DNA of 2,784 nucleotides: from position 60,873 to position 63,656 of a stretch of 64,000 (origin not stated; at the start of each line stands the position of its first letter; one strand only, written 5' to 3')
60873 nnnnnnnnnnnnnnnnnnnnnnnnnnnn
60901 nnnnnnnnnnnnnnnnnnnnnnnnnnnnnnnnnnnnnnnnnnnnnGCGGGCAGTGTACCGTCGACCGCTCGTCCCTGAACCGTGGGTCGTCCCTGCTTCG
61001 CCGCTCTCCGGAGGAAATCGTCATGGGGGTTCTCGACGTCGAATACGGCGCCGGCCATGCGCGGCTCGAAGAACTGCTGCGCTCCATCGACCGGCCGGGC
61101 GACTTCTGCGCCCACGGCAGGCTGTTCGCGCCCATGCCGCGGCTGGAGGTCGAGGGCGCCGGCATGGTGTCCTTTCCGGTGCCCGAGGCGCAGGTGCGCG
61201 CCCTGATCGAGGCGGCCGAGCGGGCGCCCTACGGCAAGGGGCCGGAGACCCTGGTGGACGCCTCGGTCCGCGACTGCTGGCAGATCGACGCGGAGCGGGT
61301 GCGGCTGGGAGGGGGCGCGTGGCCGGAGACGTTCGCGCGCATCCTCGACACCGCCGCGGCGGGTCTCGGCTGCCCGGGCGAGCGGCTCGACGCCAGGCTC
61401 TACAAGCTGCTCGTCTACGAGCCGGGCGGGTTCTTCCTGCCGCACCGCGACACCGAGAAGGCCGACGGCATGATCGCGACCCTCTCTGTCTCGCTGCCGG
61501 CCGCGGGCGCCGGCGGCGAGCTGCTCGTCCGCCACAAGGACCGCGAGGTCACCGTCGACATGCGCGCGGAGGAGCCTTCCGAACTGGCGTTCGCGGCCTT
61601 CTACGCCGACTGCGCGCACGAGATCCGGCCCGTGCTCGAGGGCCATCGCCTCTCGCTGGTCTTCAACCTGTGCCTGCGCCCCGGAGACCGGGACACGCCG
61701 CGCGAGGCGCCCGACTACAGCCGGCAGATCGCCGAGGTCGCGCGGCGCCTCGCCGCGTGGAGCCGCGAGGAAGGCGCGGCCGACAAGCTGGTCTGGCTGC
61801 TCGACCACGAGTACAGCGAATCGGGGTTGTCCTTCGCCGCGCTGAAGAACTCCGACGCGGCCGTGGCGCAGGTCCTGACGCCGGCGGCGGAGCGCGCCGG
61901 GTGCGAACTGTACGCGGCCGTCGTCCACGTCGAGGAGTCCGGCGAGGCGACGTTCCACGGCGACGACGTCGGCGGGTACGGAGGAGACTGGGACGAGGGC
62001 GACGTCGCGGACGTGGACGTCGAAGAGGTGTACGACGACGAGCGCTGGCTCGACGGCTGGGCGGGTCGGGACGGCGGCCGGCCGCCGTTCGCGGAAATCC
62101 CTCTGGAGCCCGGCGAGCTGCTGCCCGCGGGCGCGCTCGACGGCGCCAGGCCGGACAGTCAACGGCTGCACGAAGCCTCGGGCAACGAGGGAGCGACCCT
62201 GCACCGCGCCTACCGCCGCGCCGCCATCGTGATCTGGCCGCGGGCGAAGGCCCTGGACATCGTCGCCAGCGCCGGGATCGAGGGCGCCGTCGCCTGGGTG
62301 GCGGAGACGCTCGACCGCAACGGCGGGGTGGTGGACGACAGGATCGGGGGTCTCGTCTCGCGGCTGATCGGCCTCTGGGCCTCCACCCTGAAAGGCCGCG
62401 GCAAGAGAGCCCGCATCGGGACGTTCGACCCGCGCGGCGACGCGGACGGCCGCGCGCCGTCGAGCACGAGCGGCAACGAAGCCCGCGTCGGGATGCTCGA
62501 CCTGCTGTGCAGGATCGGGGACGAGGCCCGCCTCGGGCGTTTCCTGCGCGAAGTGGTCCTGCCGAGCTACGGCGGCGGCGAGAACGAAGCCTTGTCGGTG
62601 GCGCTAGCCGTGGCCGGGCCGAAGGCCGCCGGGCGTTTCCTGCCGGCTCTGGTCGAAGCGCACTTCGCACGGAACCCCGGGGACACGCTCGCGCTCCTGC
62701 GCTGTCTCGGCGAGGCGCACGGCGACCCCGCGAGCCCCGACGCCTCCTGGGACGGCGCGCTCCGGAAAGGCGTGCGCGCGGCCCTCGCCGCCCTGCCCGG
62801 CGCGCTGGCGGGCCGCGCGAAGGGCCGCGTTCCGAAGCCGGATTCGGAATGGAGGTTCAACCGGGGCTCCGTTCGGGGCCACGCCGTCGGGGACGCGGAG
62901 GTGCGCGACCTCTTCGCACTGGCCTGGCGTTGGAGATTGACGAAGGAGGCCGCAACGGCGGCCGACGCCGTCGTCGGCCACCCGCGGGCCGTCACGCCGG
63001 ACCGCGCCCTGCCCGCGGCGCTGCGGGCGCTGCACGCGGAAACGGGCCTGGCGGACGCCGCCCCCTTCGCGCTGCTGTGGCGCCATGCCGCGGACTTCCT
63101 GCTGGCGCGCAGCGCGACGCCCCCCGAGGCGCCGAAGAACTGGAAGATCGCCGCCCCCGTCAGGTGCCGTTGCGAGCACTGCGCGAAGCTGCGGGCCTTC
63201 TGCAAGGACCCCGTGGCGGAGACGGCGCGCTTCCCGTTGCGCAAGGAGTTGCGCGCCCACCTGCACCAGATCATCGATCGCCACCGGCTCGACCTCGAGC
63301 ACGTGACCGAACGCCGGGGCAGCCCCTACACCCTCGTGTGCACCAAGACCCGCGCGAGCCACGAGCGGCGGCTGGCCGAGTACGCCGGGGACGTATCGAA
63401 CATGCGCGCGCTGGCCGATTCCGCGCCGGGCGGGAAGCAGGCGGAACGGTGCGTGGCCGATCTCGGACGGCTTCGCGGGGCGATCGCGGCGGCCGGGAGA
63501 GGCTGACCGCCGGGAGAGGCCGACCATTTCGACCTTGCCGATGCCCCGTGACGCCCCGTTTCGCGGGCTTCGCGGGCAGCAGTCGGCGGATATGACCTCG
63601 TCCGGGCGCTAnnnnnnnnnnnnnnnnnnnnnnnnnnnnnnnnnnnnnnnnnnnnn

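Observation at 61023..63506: Giant 2OG-Fe(II) oxygenase with a Cys/His C-terminal module, of unclear substrate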

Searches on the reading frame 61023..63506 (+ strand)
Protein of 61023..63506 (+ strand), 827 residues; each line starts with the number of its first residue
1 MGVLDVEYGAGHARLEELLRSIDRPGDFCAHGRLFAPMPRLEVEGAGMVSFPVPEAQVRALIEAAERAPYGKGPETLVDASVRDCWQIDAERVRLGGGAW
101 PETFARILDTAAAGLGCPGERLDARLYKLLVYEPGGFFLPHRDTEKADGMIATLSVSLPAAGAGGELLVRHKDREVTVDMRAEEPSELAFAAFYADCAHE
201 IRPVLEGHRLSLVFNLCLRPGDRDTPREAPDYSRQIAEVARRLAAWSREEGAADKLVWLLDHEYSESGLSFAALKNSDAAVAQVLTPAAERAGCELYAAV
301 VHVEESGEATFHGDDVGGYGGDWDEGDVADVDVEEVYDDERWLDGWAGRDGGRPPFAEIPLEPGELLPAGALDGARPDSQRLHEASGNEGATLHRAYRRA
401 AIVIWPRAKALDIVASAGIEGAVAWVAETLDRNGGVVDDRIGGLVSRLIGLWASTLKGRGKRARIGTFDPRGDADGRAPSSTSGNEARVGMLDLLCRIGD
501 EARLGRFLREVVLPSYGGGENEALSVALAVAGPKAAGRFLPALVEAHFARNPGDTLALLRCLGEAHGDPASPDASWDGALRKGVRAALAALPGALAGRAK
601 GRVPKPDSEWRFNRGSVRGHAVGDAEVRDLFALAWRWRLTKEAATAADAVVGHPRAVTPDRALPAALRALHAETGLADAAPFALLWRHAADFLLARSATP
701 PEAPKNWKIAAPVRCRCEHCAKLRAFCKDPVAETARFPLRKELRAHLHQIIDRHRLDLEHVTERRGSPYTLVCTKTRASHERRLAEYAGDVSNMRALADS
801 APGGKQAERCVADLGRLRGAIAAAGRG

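Call 3: search_protein_families(library=pfam, proteins=[window:61023-63506:+], max_evalue=1)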
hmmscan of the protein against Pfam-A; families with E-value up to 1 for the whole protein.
window:61023-63506:+ (827 aa): 1 family
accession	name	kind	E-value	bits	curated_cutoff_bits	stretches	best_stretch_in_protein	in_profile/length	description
PF13640.12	2OG-FeII_Oxy_3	-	2.6e-08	35.1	27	1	128-215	2-96/98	2OG-Fe(II) oxygenase superfamily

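Call 4: search_protein_families(library=ncbifam, proteins=[window:61023-63506:+], max_evalue=1)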
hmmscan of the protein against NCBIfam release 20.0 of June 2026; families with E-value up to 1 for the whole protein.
window:61023-63506:+ (827 aa): 0 families

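Call 5: search_protein_families(library=padloc, proteins=[window:61023-63506:+], max_evalue=1)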
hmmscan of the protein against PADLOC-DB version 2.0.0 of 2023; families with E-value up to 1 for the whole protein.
window:61023-63506:+ (827 aa): 2 families
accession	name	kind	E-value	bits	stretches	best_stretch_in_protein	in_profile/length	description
PDLC01653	2OG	-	4.1e-09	35.2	1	128-214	2-78/81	"CAS-I,CAS-II,CAS-III,CAS-IV,CAS-V,CAS-VI; associated"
PDLC01587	2OG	-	0.0011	16.3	1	149-214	110-172/195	"CAS-I,CAS-II,CAS-III,CAS-IV,CAS-V,CAS-VI; associated"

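Call 6: find_homologous_proteins(query=window:61023-63506:+, max_evalue=0.001)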
Query window:61023-63506:+ (827 aa): 2739 proteins with E <= 0.001 among 8000 candidates; the best 120 are listed.
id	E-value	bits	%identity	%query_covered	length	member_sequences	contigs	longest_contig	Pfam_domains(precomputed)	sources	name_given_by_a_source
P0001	0.0e+0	1862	100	100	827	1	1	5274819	PF13640.13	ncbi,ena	-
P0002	0.0e+0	1838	99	100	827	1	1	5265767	PF13640.13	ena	-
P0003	0.0e+0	1760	95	100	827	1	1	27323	PF13640.13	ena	-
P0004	0.0e+0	1655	90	100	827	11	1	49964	PF13640.13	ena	-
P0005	0.0e+0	1627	89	100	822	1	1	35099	PF13640.13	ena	-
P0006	0.0e+0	1567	85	100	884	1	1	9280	PF13640.13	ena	-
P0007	0.0e+0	1563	86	100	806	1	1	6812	PF13640.13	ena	-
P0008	0.0e+0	1540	85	100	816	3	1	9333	PF13640.13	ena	-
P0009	0.0e+0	1525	83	100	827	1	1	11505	PF13640.13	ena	-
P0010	0.0e+0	1507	83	100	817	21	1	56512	PF13640.13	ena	-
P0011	0.0e+0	1492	82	100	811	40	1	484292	PF13640.13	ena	-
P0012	0.0e+0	1464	81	100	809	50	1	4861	PF13640.13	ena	-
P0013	0.0e+0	1304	73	99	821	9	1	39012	PF13640.13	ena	-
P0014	0.0e+0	1271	72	99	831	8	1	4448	PF13640.13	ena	-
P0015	0.0e+0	1191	68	100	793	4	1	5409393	PF13640.13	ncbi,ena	-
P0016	0.0e+0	1180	69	100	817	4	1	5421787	PF13640.13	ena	-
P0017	0.0e+0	1149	66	100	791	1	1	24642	PF13640.13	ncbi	-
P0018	0.0e+0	1146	66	100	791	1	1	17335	PF13640.13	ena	-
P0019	0.0e+0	1142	66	100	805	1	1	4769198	PF13640.13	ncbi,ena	-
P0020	0.0e+0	1093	64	100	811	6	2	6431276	PF13640.13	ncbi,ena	-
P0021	0.0e+0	1080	63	100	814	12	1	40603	PF13640.13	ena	-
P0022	0.0e+0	1076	64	100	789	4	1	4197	PF13640.13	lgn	-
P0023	0.0e+0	1075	63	100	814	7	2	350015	PF13640.13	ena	-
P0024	0.0e+0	1075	65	98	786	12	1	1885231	PF13640.13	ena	-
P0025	0.0e+0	1073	62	100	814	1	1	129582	PF13640.13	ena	-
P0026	0.0e+0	1073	63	100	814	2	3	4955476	PF13640.13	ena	-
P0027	0.0e+0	1073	62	98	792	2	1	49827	PF13640.13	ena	-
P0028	0.0e+0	1073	63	100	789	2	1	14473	PF13640.13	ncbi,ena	-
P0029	0.0e+0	1072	62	100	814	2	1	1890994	PF13640.13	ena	-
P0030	0.0e+0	1071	62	100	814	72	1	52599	PF13640.13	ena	-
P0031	0.0e+0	1071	62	100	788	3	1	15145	PF13640.13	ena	-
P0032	0.0e+0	1070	62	100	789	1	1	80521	PF13640.13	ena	-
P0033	0.0e+0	1068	63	100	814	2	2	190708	PF13640.13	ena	-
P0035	0.0e+0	1067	61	100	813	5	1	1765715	PF13640.13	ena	-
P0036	0.0e+0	1066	63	100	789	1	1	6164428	PF13640.13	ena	-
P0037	0.0e+0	1065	63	100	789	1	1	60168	PF13640.13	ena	-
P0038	0.0e+0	1064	62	100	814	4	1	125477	PF13640.13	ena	-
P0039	0.0e+0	1064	63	100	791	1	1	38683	PF13640.13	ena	-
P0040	0.0e+0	1064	63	100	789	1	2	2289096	PF13640.13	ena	-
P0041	0.0e+0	1064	62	100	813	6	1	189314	PF13640.13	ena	-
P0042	0.0e+0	1063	62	100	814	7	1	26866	PF13640.13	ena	-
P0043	0.0e+0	1062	62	100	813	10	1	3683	PF13640.13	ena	-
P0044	0.0e+0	1060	64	100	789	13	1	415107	PF13640.13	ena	-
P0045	0.0e+0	1060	63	100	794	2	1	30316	PF13640.13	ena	-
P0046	0.0e+0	1059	63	98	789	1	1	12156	PF13640.13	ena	-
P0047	0.0e+0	1059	62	98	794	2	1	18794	PF13640.13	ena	-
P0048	0.0e+0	1059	61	100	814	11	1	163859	PF13640.13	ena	-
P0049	0.0e+0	1057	64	98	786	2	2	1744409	PF13640.13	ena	-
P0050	0.0e+0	1055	61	100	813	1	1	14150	PF13640.13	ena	-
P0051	0.0e+0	1055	61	100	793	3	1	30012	PF13640.13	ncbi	-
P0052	0.0e+0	1055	62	100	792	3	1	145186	PF13640.13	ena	-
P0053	0.0e+0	1054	63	99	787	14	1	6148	PF13640.13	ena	-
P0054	0.0e+0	1053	62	100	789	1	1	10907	PF13640.13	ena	-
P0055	0.0e+0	1052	61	98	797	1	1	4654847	PF13640.13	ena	-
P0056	0.0e+0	1050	62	100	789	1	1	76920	PF13640.13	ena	-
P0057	0.0e+0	1048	61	100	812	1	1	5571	PF13640.13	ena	-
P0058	0.0e+0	1048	61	98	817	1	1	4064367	PF13640.13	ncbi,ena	-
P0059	0.0e+0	1047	62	98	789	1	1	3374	PF13640.13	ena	-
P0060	0.0e+0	1047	61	100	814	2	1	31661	PF13640.13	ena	-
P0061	0.0e+0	1046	64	97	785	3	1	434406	PF13640.13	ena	-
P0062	0.0e+0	1044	60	100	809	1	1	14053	PF13640.13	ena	-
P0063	0.0e+0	1042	62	98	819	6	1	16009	PF13640.13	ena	-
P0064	0.0e+0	1042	62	100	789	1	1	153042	PF13640.13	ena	-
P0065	0.0e+0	1041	62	100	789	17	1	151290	PF13640.13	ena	-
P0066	0.0e+0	1039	63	98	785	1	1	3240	PF13640.13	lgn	-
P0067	0.0e+0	1039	62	97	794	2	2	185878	PF13640.13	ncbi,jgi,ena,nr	ncbi:MAG: 2OG-Fe(II) oxygenase [Immundisolibacterales bacterium]|nr:2OG-Fe(II) oxygenase [Immundisol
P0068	0.0e+0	1039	61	100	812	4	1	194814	PF13640.13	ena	-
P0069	0.0e+0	1038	64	98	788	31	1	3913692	PF13640.13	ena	-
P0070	0.0e+0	1038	62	99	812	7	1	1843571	PF13640.13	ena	-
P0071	0.0e+0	1038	59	100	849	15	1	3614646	PF13640.13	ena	-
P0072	0.0e+0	1037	61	100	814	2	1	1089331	PF13640.13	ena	-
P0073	0.0e+0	1036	61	98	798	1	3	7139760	PF13640.13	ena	-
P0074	0.0e+0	1035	59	100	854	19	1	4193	PF13640.13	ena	-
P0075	0.0e+0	1034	61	100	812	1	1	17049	PF13640.13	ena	-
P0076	0.0e+0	1033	56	100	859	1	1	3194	PF13640.13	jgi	jgi:hypothetical protein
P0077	0.0e+0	1031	62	98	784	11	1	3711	PF13640.13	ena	-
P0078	0.0e+0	1030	59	100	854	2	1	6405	PF13640.13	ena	-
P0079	0.0e+0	1029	57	100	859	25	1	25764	PF13640.13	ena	-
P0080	0.0e+0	1028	60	99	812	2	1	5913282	PF13640.13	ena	-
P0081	0.0e+0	1028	62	99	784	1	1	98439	PF13640.13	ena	-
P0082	0.0e+0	1027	61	99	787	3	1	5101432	PF13640.13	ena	-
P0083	0.0e+0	1026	61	100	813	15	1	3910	PF13640.13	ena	-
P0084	0.0e+0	1024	61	100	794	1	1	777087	PF13640.13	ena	-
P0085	0.0e+0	1024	62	99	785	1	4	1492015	PF13640.13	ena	-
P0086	0.0e+0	1023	62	98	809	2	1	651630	PF13640.13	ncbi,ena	-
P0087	0.0e+0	1023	59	100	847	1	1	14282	PF13640.13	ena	-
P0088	0.0e+0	1023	62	99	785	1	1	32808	PF13640.13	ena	-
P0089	0.0e+0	1022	61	98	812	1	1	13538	PF13640.13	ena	-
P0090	0.0e+0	1022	62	99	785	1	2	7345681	PF13640.13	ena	-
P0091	0.0e+0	1020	62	98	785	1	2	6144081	PF13640.13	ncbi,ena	-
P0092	0.0e+0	1020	61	98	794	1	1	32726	PF13640.13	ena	-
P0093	0.0e+0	1016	58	100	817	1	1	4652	PF13640.13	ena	-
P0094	0.0e+0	1016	60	97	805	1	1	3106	PF13640.13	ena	-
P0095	0.0e+0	1015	59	100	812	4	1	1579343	PF13640.13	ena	-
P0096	0.0e+0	1015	58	99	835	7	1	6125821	PF13640.13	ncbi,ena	-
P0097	0.0e+0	1014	61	99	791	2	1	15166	PF13640.13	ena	-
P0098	0.0e+0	1012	59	100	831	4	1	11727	PF13640.13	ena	-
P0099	3.7e-298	1010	59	100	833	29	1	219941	PF13640.13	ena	-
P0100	1.9e-297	1007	61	98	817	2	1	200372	PF13640.13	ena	-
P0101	3.8e-297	1006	60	98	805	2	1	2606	PF13640.13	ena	-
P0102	1.3e-296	1004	60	99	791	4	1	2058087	PF13640.13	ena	-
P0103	2.9e-295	1000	62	98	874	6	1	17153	PF13640.13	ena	-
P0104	3.1e-294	997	63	94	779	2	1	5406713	PF13640.13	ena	-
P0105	2.7e-291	987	60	97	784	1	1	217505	PF13640.13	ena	-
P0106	6.0e-291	986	59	100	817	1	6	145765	PF13640.13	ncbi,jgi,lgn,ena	-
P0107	6.5e-291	986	59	99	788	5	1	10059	PF13640.13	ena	-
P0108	3.0e-290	983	62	98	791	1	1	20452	PF13640.13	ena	-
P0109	6.0e-290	982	58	100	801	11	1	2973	PF13640.13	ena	-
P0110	9.1e-290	982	58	100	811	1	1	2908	PF13640.13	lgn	-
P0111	1.9e-289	981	61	98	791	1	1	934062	PF13640.13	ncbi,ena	-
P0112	2.1e-289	981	61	98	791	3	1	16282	PF13640.13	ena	-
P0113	2.8e-289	980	59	100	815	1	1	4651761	PF13640.13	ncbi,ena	-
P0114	5.3e-289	979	60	98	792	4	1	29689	PF13640.13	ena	-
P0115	6.1e-289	979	60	98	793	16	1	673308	PF13640.13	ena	-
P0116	8.7e-289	979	60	97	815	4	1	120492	PF13640.13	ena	-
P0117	9.2e-289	978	58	100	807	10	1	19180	PF13640.13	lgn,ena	-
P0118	9.9e-289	978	58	100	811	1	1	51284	PF13640.13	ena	-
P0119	1.8e-288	978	60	96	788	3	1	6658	PF13640.13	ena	-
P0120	2.4e-288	977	61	98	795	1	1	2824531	PF13640.13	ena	-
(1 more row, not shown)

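Call 7: search_solved_structures(query=window:61023-63506:+, max_evalue=1, show_alignments=2)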
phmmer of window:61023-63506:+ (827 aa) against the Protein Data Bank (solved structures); distinct sequences matched with E-value up to 1: 0.

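Call 9: find_related_loci(query=A1, collection=genome_contigs, flank=8000)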
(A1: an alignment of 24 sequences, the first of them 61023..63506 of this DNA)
Query A1 (827 aa) in genome_contigs; peptide patterns used: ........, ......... (x = any residue, [..] = any of these).
599 stretches matched a pattern (row limit reached: there are more); 576 encode a relative of the query (tblastn E <= 1e-3); the best 80 are kept; 79 distinct loci.
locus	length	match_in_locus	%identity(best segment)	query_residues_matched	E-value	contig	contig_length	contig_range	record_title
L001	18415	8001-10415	81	1-821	0e+0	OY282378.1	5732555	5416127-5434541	MAG: uncultured Gammaproteobacteria bacterium genome assembly, chromosome: 1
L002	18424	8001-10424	82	1-824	0e+0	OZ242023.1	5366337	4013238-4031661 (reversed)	MAG: Gammaproteobacteria bacterium isolate bb6fca1c-7aa0-4b6b-ab67-8beeb69306b8 genome assembly, chromosome: 1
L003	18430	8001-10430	72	1-817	0e+0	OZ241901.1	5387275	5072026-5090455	MAG: Gammaproteobacteria bacterium isolate 65898e9d-28f9-48af-9959-824c109e8cbf genome assembly, chromosome: 1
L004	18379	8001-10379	68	1-827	0e+0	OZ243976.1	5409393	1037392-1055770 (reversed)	MAG: Gammaproteobacteria bacterium isolate 16632d52-ba02-4dd1-a452-c1d69d7653ac genome assembly, chromosome: 1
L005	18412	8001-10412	66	1-826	0e+0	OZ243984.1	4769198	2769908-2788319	MAG: uncultured Candidatus Binatia bacterium isolate 31174faa-af5d-46df-8d7f-4a8f69c76524 genome assembly, chromosome: 1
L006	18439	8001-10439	64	1-827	0e+0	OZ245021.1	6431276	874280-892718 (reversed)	MAG: Gammaproteobacteria bacterium isolate 67a87912-4c7a-4147-b5b2-fff17a58665b genome assembly, chromosome: 1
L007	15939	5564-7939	61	1-827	0e+0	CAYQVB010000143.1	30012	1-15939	MAG TPA_asm: uncultured Ectothiorhodospiraceae bacterium isolate SRP338948_co1_143 genome assembly, contig: k141_281222,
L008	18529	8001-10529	59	1-821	0e+0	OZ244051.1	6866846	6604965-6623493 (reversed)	MAG: Vicinamibacterales bacterium isolate 8ba7f8d7-3fc5-437a-86da-c0f89745c60d genome assembly, chromosome: 1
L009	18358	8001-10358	64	6-827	0e+0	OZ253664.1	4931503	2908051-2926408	MAG: Vicinamibacterales bacterium isolate a9dab573-4f8c-481d-bf6a-234275a50d18 genome assembly, chromosome: 1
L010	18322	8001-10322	62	1-806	0e+0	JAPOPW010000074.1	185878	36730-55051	MAG: Immundisolibacterales bacterium isolate APA_bin_69 c_000000412196, whole genome shotgun sequence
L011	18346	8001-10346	62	4-822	0e+0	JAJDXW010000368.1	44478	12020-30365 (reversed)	MAG: Gammaproteobacteria bacterium isolate jk18x27bins.56 k141_352492, whole genome shotgun sequence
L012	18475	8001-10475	59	1-824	0e+0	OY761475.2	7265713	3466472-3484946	MAG: Vicinamibacterales bacterium isolate 01def6b1-0c8c-435d-859a-076764f3ef92 genome assembly, chromosome: 1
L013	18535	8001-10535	58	1-823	0e+0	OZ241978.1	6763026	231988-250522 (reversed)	MAG: Vicinamibacterales bacterium isolate 51a24197-77cf-4160-b0f1-11ac4e34766b genome assembly, chromosome: 1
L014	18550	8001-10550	57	1-823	0e+0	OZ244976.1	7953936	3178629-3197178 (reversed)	MAG: Vicinamibacterales bacterium isolate 759df215-7f35-4b58-97f0-56a84cd7420d genome assembly, chromosome: 2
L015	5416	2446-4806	63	6-827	0e+0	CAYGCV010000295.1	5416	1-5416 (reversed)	MAG TPA_asm: uncultured Vicinamibacteraceae bacterium isolate ERP110561_co1_67 genome assembly, contig: NODE_9758_length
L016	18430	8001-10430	60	5-824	0e+0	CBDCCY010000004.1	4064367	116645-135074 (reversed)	MAG: Vicinamibacterales bacterium isolate 30d25617-1a2a-4ddc-b9f5-a158cac5d056 genome assembly, contig: contig_4, whole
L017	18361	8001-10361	63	6-827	0e+0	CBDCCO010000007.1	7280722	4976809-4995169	MAG: Vicinamibacterales bacterium isolate 33854e28-373d-43bf-a5c3-6fc065bbcf3f genome assembly, contig: contig_7, whole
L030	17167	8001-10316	55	15-824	0e+0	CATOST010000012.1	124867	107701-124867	MAG: uncultured Acidobacteriota bacterium isolate 29631d16-d1f7-496d-a963-fe4325465614 genome assembly, contig: contig_1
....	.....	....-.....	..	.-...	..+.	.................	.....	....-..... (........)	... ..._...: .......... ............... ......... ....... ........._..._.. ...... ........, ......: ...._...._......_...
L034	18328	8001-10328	59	15-824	0e+0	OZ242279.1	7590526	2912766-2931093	MAG: Vicinamibacterales bacterium isolate 66b38f76-d135-4acf-a464-9a41f6704b04 genome assembly, chromosome: 1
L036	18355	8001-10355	54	1-824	0e+0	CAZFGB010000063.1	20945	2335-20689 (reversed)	MAG TPA_asm: uncultured Pseudomonadales bacterium isolate SRP338948_co1_153 genome assembly, contig: k141_502796, whole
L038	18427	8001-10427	56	2-824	0e+0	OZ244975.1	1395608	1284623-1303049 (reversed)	MAG: Vicinamibacterales bacterium isolate 759df215-7f35-4b58-97f0-56a84cd7420d genome assembly, chromosome: 1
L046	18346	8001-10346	55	4-824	0e+0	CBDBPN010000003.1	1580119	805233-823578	MAG: Pseudomonadales bacterium isolate 2ce4bf40-c7db-479d-8486-3b8447665951 genome assembly, contig: contig_3, whole gen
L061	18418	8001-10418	50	1-814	0e+0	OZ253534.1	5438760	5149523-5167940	MAG: Candidatus Multivorans sp. isolate be2d7f3f-f219-46b2-8ad1-06fdd0eb2387 genome assembly, chromosome: 1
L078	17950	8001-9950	57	15-677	0e+0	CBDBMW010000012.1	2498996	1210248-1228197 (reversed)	MAG: Vicinamibacterales bacterium isolate 13d22264-7de1-4b98-b19c-9e6517fe1a61 genome assembly, contig: contig_11, whole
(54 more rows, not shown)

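Call 14: find_encoding_contigs(protein=P0001, flank=10000, max_places=3)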
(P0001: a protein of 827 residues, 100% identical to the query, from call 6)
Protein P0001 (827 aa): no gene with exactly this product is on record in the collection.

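Call 15: find_encoding_contigs(protein=P0058, flank=10000, max_places=3)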
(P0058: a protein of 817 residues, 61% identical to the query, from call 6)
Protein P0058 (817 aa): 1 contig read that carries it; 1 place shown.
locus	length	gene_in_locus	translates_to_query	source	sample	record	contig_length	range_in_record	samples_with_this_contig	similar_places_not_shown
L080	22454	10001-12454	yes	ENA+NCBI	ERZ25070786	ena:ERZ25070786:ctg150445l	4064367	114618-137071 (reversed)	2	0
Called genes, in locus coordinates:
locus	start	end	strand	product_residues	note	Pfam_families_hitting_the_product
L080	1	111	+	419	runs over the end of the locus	PF00266:Aminotran_5, PF01041:DegT_DnrJ_EryC1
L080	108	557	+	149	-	PF01592:NifU_N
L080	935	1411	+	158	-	PF01883:FeS_assembly_P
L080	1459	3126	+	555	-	PF02028:BCCT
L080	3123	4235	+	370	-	PF02463:SMC_N, PF11398:DUF2813 (faint), PF13175:AAA_15 (weak), PF13304:AAA_21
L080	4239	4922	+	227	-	PF14103:DUF4276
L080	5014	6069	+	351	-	-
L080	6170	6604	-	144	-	PF00903:Glyoxalase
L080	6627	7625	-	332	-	-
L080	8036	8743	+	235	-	PF05685:Uma2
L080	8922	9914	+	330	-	PF02661:Fic, PF21247:Fic-like_C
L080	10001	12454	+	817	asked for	PF13640:2OG-FeII_Oxy_3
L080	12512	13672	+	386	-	PF13191:AAA_16, PF13401:AAA_22 (weak)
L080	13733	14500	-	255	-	PF20113:DUF6503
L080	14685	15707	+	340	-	PF00288:GHMP_kinases_N, PF08544:GHMP_kinases_C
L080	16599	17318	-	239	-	PF03649:UPF0014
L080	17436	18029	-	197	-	PF13240:Zn_Ribbon_1 (faint), PF04024:PspC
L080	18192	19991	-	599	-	PF26550:Tricorn_2nd (faint), PF00930:DPPIV_N (faint), PF26549:Tricorn_N, PF07676:PD40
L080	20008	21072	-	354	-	PF08220:HTH_DeoR (weak), PF08279:HTH_11, PF25212:HVO_A0114 (faint), PF13280:WYL, PF25583:WCX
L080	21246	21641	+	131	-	-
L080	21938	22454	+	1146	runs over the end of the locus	PF12705:PDDEXK_1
